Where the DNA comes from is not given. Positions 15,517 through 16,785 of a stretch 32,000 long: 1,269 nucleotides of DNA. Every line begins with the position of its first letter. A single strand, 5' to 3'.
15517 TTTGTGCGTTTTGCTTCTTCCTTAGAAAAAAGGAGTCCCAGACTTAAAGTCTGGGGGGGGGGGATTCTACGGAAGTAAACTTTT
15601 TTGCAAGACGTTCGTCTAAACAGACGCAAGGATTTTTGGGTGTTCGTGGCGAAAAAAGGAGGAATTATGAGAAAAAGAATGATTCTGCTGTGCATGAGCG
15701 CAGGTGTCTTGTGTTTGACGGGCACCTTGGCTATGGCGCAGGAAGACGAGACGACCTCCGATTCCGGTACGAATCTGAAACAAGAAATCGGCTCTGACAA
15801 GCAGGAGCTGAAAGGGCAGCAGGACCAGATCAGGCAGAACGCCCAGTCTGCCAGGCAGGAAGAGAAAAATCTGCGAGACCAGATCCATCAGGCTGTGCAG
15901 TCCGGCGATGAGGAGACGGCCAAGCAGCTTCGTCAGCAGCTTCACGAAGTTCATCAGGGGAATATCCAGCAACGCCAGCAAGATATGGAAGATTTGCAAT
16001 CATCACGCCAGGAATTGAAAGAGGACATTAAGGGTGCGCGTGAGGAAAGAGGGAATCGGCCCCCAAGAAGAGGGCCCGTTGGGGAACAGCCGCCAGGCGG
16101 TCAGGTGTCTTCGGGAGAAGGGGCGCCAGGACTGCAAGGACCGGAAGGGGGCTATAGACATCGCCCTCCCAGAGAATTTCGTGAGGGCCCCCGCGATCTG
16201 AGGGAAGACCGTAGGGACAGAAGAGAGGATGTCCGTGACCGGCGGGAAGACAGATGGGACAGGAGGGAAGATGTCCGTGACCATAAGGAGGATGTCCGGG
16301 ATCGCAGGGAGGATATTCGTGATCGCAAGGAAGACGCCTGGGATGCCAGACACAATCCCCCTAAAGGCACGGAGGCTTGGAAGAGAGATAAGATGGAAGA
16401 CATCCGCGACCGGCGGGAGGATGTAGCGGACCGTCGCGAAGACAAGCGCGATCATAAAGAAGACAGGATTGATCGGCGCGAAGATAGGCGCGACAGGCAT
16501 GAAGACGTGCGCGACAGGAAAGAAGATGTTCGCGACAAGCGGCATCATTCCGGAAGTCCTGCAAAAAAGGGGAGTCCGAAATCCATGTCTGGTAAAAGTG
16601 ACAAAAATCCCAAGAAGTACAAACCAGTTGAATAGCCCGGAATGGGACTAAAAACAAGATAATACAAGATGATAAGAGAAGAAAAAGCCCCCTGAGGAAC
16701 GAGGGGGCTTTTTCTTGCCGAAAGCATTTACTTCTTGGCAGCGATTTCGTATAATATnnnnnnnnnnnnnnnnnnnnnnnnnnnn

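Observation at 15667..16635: Secreted protein with 7 + 7 D-R-R-E-D-x-R heptads (polyampholyte, possible single alpha-helix rod)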

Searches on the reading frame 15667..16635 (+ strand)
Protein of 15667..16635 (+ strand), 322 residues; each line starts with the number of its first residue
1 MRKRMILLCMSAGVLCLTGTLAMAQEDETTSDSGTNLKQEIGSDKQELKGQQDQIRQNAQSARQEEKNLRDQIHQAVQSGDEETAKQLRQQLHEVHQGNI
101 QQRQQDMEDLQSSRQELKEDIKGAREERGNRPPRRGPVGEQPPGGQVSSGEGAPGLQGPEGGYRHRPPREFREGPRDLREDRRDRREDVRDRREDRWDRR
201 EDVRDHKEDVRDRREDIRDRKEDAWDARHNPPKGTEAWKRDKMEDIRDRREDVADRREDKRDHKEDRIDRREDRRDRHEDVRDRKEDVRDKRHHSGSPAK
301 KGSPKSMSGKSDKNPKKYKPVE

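Call 6: search_protein_families(library=pfam, proteins=[window:15667-16635:+], max_evalue=1)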
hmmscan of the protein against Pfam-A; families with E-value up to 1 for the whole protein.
window:15667-16635:+ (322 aa): 3 families
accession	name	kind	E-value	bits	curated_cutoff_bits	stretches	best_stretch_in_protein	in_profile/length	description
PF03961.19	FapA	-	0.0064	16.6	31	1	29-124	135-229/272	Flagellar Assembly Protein A beta solenoid domain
PF08590.15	DUF1771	-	0.015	16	28.7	1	54-95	3-44/64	Domain of unknown function (DUF1771)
PF25762.1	HAUS1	-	0.88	9.8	40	0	46-127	110-192/236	HAUS augmin-like complex subunit 1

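Call 7: search_protein_families(library=ncbifam, proteins=[window:15667-16635:+], max_evalue=1)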
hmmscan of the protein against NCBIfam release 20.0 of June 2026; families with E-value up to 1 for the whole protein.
window:15667-16635:+ (322 aa): 7 families
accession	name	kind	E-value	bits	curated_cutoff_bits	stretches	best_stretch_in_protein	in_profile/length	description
NF041035.1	Rad50_Halo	equivalog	0.0016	16.9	1000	2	176-293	519-634/883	DNA double-strand break repair ATPase Rad50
TIGR01653.1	lactococcin_972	subfamily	0.081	13.2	32.1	1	1-37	1-37/97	lactococcin 972 family bacteriocin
TIGR04527.1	mycoplas_twoTM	subfamily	0.11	12.2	125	1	16-121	24-130/248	MG_279/MG_280 family protein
NF045487.1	ASRP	equivalog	0.14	10.7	300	1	39-126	313-397/593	archaea-specific SMC-related protein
NF033175.1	fuso_auto_Nterm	subfamily_domain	0.29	11.2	55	1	17-79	28-93/120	autotransporter-associated N-terminal domain-containing protein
NF051442.1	NheB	equivalog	0.34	9.9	500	1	47-122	120-195/398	non-hemolytic enterotoxin subunit B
NF002572.0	PRK02224.1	equivalog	0.71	8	1087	0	36-291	307-517/888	DNA double-strand break repair ATPase Rad50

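Call 8: find_homologous_proteins(query=window:15667-16635:+, max_evalue=0.001)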
Query window:15667-16635:+ (322 aa): 149 proteins with E <= 0.001 among 8000 candidates; the best 120 are listed.
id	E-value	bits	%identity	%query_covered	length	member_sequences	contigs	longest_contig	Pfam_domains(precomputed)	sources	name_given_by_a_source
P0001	3.2e-172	590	88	100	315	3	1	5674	-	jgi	-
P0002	7.5e-72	261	54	87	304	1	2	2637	-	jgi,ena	-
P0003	1.4e-63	233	50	89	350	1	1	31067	-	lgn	-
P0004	2.2e-60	223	49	83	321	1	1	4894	PF28533.1,PF10817.16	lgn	-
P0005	9.2e-57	211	45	76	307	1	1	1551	-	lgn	-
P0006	3.7e-56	209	45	89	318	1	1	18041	-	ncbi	-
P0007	5.2e-56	209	65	67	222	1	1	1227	-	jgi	jgi:hypothetical protein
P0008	9.2e-50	188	46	89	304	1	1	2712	-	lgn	-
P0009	8.4e-43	165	45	91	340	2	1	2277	-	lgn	-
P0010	5.5e-42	162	41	78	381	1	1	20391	-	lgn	-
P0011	8.2e-41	159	41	89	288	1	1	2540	-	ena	-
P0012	1.4e-40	158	40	90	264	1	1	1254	-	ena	-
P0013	7.0e-40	156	39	91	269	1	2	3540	-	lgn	-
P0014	8.5e-39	152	43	79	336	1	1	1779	-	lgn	-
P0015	7.6e-38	149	43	67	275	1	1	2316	-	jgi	jgi:F0F1-type ATP synthase membrane subunit b/b'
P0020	6.1e-33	133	40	91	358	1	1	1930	PF02151.26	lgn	-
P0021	1.5e-31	128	34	86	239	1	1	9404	-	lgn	-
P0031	2.0e-21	95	61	18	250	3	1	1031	-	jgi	jgi:hypothetical protein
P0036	5.3e-19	87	36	67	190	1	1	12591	-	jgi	jgi:hypothetical protein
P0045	1.1e-14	73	33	59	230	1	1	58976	-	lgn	-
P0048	4.2e-14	71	39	41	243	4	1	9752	-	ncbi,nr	ncbi:MAG: hypothetical protein KKC42_00955 [Candidatus Omnitrophica bacterium]|nr:hypothetical prote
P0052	1.2e-13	69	53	5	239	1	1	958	PF13499.13,PF13202.13,PF00036.39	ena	-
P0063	1.5e-11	62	48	40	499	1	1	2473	PF20245.4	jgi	jgi:hypothetical protein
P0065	3.9e-11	61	45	41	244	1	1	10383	-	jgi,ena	-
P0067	6.2e-11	60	42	9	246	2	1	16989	-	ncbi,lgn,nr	ncbi:MAG: hypothetical protein Q7S13_04685 [Candidatus Omnitrophota bacterium]|nr:hypothetical prote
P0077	6.1e-9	54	47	26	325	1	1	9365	-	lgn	-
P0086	3.5e-8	51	49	25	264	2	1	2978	-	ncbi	-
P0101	6.5e-7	47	49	33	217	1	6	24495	-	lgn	-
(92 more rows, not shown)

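Call 14: search_solved_structures(query=A1, max_evalue=10, show_alignments=2)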
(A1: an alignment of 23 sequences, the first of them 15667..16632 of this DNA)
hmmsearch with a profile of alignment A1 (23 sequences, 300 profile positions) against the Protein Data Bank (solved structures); distinct sequences matched with E-value up to 10: 23.
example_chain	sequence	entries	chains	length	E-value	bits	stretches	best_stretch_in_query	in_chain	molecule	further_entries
1gp8_A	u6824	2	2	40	0.0031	20.1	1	63-93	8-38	PROTEIN (SCAFFOLDING PROTEIN)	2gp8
7tbo_A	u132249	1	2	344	0.0048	19.5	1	40-96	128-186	D12 LOV2-DARPin fusion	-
9y1s_A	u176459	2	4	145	0.014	17.9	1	64-111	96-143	Rhobin9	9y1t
8g4k_A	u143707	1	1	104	0.016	17.8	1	66-101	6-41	5HCS_TGFBR2_1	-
3v1a_A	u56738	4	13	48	0.025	17.1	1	64-101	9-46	Computational design, MID1-apo1 | Computational design, MID1-apo2 | Computational design, MID1-zinc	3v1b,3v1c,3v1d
3v1e_A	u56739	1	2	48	0.026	17.1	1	64-101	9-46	Computational design, MID1-zinc H12E mutant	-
7tbn_A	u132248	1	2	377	0.078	15.5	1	47-96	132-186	D11 LOV2-DARPin fusion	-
2nrj_A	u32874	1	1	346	0.084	15.4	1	70-127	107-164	Hbl B protein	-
7qnl_AAA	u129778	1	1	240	0.1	15.1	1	66-95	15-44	DARPIN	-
5lef_C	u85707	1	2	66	0.13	14.8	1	82-119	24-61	Kinesin-like protein KIF20A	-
3v1f_A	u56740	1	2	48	0.15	14.6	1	64-101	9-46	Computational design, MID1-zinc H35E mutant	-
7tal_A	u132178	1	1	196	0.15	14.6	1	62-95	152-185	D4_deltaDARP LOV2-DARPin fusion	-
9e5c_6o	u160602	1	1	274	0.41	13.2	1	13-83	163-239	Dynein arm light chain, axonemal, putative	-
5od9_A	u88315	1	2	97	0.41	13.1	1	68-103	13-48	MID1sc9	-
2d7d_B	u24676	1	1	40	0.49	12.9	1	66-95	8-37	40-mer from UvrABC system protein B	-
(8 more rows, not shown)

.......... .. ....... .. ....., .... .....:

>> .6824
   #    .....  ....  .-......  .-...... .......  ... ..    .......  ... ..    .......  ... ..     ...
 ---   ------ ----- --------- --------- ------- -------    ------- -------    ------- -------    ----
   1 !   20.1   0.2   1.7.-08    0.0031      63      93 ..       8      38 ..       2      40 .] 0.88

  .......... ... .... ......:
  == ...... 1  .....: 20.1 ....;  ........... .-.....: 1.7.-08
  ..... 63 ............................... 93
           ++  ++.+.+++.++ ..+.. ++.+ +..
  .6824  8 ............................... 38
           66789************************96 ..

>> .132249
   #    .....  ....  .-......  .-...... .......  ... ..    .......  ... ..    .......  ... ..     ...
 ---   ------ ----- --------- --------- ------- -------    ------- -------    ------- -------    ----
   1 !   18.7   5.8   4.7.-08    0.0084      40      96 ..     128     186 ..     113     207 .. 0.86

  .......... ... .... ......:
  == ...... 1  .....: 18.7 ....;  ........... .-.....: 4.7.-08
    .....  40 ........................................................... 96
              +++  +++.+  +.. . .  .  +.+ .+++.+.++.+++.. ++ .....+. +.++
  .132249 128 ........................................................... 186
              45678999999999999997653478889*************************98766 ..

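Call 15: find_encoding_contigs(protein=P0003, flank=6000, max_places=2)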
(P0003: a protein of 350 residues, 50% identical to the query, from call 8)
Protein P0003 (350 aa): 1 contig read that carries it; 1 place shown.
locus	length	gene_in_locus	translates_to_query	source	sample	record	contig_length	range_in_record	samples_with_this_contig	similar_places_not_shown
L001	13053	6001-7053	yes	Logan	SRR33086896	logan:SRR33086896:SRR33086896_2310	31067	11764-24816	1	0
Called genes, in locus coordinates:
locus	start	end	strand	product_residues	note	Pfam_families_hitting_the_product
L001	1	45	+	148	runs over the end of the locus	PF01047:MarR, PF12802:MarR_2 (weak)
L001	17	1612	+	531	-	PF02321:OEP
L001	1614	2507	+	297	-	PF25917:BSH_RND, PF25944:Beta-barrel_RND (faint), PF25954:Beta-barrel_RND_2, PF25990:Beta-barrel_YknX, PF25967:RND-MFP_C, PF25975:CzcB_C, PF25989:YknX_C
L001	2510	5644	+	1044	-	PF00873:ACR_tran, PF03176:MMPL (weak)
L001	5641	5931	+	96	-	-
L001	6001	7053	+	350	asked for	-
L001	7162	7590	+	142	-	PF07963:N_methyl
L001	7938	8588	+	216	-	PF13444:Acetyltransf_5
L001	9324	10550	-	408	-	PF00817:IMS, PF11799:IMS_C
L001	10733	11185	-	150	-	-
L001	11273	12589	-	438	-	PF04851:ResIII, PF00270:DEAD, PF00271:Helicase_C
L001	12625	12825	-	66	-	PF00313:CSD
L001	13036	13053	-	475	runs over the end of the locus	PF13537:GATase_7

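Call 16: find_encoding_contigs(protein=P0006, flank=6000, max_places=2)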
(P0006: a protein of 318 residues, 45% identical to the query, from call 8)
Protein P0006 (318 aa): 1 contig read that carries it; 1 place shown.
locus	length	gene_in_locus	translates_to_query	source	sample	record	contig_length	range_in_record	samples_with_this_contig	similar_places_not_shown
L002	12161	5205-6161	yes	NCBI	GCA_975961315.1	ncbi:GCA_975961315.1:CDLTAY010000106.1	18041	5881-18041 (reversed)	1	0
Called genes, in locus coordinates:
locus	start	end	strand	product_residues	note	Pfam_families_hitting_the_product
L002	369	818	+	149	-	-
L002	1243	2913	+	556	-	PF00916:Sulfate_transp, PF16983:MFS_MOT1 (weak), PF01740:STAS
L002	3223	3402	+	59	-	-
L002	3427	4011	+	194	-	PF04542:Sigma70_r2, PF08281:Sigma70_r4_2, PF04545:Sigma70_r4, PF08280:HTH_Mga (weak)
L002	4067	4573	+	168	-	PF13490:zf-HC2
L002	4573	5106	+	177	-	PF11304:DUF3106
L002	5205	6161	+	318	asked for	-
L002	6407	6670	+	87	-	PF12802:MarR_2 (faint), PF12840:HTH_20, PF01022:HTH_5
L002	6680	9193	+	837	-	PF03176:MMPL, PF02460:Patched (weak), PF12349:Sterol-sensing, PF03176:MMPL, PF00873:ACR_tran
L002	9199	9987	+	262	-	PF17131:TP_0789-like, PF07044:DUF1329 (weak)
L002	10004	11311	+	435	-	-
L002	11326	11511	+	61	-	PF11127:YgaP-like_TM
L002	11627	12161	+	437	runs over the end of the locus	PF02518:HATPase_c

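Call 17: find_encoding_contigs(protein=P0010, flank=6000, max_places=2)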
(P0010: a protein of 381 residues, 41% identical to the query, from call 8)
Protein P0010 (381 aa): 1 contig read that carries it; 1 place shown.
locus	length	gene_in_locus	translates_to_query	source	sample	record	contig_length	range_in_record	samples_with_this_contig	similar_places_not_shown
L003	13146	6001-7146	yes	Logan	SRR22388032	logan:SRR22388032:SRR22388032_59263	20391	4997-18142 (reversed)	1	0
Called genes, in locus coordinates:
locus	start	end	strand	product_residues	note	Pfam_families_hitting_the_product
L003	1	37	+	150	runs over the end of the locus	PF01047:MarR, PF12802:MarR_2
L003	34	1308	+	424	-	PF02321:OEP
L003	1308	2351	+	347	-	PF25917:BSH_RND (weak), PF25954:Beta-barrel_RND_2, PF25989:YknX_C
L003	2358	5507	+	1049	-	PF00873:ACR_tran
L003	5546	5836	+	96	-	-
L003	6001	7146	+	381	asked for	-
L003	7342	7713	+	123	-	PF00072:Response_reg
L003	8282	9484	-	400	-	PF00817:IMS, PF21999:IMS_HHH_1 (weak), PF11799:IMS_C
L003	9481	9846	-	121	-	-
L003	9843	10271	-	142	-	PF07238:PilZ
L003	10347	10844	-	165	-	PF04461:YajQ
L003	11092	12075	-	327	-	PF00691:OmpA, PF01476:LysM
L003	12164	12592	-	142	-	PF01471:PG_binding_1, PF09374:PG_binding_3 (faint)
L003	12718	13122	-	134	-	PF00072:Response_reg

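Call 22: predict_structure(alignment_id=A1)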
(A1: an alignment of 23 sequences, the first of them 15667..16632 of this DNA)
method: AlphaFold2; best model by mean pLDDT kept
length: 322 residues; sequences in the alignment: 23
mean_pLDDT: 77.8   pTM: 0.40
mean pLDDT of the five models: 77.8, 75.2, 74.1, 69.4, 69.2
residues with pLDDT >= 90: 164; 70-90: 54; 50-70: 32; < 50: 72
segments of 3 or more residues with pLDDT < 50: 25-32, 139-168, 170-172, 293-314, 316-319
pLDDT, mean of each block of 10 residues (from residue 1): 84 79 47 66 94 96 98 98 98 98 97 95 82 52 44 40 45 63 89 94 94 94 92 92 93 94 93 86 67 45 42 47 44
secondary structure, 60 per line:
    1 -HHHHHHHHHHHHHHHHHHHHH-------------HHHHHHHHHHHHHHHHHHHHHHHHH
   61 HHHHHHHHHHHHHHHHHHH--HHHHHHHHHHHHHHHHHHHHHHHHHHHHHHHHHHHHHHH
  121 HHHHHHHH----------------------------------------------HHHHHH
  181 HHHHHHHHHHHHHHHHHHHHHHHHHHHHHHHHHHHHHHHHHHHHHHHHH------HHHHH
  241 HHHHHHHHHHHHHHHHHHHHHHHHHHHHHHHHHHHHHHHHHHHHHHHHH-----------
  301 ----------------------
elements in order: H2-22 H36-79 H82-128 H175-229 H236-289

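Call 25: fold_search(model_id=the predicted structure, library=pdb)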
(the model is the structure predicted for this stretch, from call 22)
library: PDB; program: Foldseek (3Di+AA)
matches with E <= 10: 349; with E <= 0.001: 0
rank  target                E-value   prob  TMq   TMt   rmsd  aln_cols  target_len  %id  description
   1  8sbj_B                1.9e-01  0.87  0.19  0.23   5.0        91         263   19  Co-structure Phosphatidylinositol 4,5-bisphosphate 3-kinase catalytic subunit alpha isoform complexed with brain penet (released 2023-07-19)
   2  8v8u_B                2.8e-01  0.80  0.19  0.22   5.0        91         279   19  PI3Ka H1047R co-crystal structure with inhibitor in cryptic pocket near H1047R (compound 12). (released 2024-03-20)
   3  8tsb_B                3.0e-01  0.77  0.19  0.22   4.9        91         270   19  Human PI3K p85alpha/p110alpha bound to compound 2 (released 2023-11-22)
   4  8tgd_B                3.0e-01  0.75  0.19  0.24   5.1        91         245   19  STX-478, a Mutant-Selective, Allosteric Inhibitor bound to H1047R PI3Kalpha (released 2023-09-06)
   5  8tgd_D                3.0e-01  0.75  0.19  0.24   5.1        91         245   19  STX-478, a Mutant-Selective, Allosteric Inhibitor bound to H1047R PI3Kalpha (released 2023-09-06)
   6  4a55_B                3.2e-01  0.72  0.19  0.35   5.1        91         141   19  Crystal structure of p110alpha in complex with iSH2 of p85alpha and the inhibitor PIK-108 (released 2011-12-28)
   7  8v8i_B                3.2e-01  0.72  0.19  0.26   5.2        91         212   19  PI3Ka H1047R co-crystal structure with inhibitor in cryptic pocket (compound 5). (released 2024-03-20)
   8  5ul1_B                3.8e-01  0.75  0.19  0.23   5.0        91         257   19  The co-structure of 3-amino-6-(4-((1-(dimethylamino)propan-2-yl)sulfonyl)phenyl)-N-phenylpyrazine-2-carboxamide and a  (released 2017-05-10)
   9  9gcf_B                4.6e-01  0.75  0.20  0.34   4.8        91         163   18  HUMAN PI3KDELTA IN COMPLEX WITH ISOCUMARIN INHIBITOR CHF-6523 (released 2024-12-18)
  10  9l3r_B                4.6e-01  0.72  0.20  0.32   5.0        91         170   18  Human PI3KDELTA in complex with Zandelisib (released 2025-06-11)
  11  5ukj_B                4.6e-01  0.69  0.19  0.23   5.0        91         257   19  The co-structure of N,N-dimethyl-4-[(6R)-6-methyl-5-(1H-pyrrolo[2,3- b]pyridin-4-yl)-4,5,6,7-tetrahydropyrazolo[1,5- a (released 2017-05-10)
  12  8am0_B                4.9e-01  0.66  0.19  0.23   5.0        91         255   19  Crystal structure of human T1061E PI3Kalpha in complex with its regulatory subunit and the inhibitor GDC-0077 (Inavoli (released 2023-12-13)
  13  8tsc_B                4.9e-01  0.63  0.19  0.22   5.0        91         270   19  Human PI3K p85alpha/p110alpha H1047R bound to compound 3 (released 2023-11-22)
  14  5sxi_B                5.2e-01  0.63  0.19  0.27   5.2        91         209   19  Crystal Structure of PI3Kalpha in complex with fragment 13 (released 2017-02-15)
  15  5fi4_B                5.2e-01  0.60  0.19  0.23   5.1        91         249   19  Discovery of imidazo[1,2-a]-pyridine inhibitors of pan-PI3 kinases that are efficacious in a mouse xenograft model (released 2016-02-03)
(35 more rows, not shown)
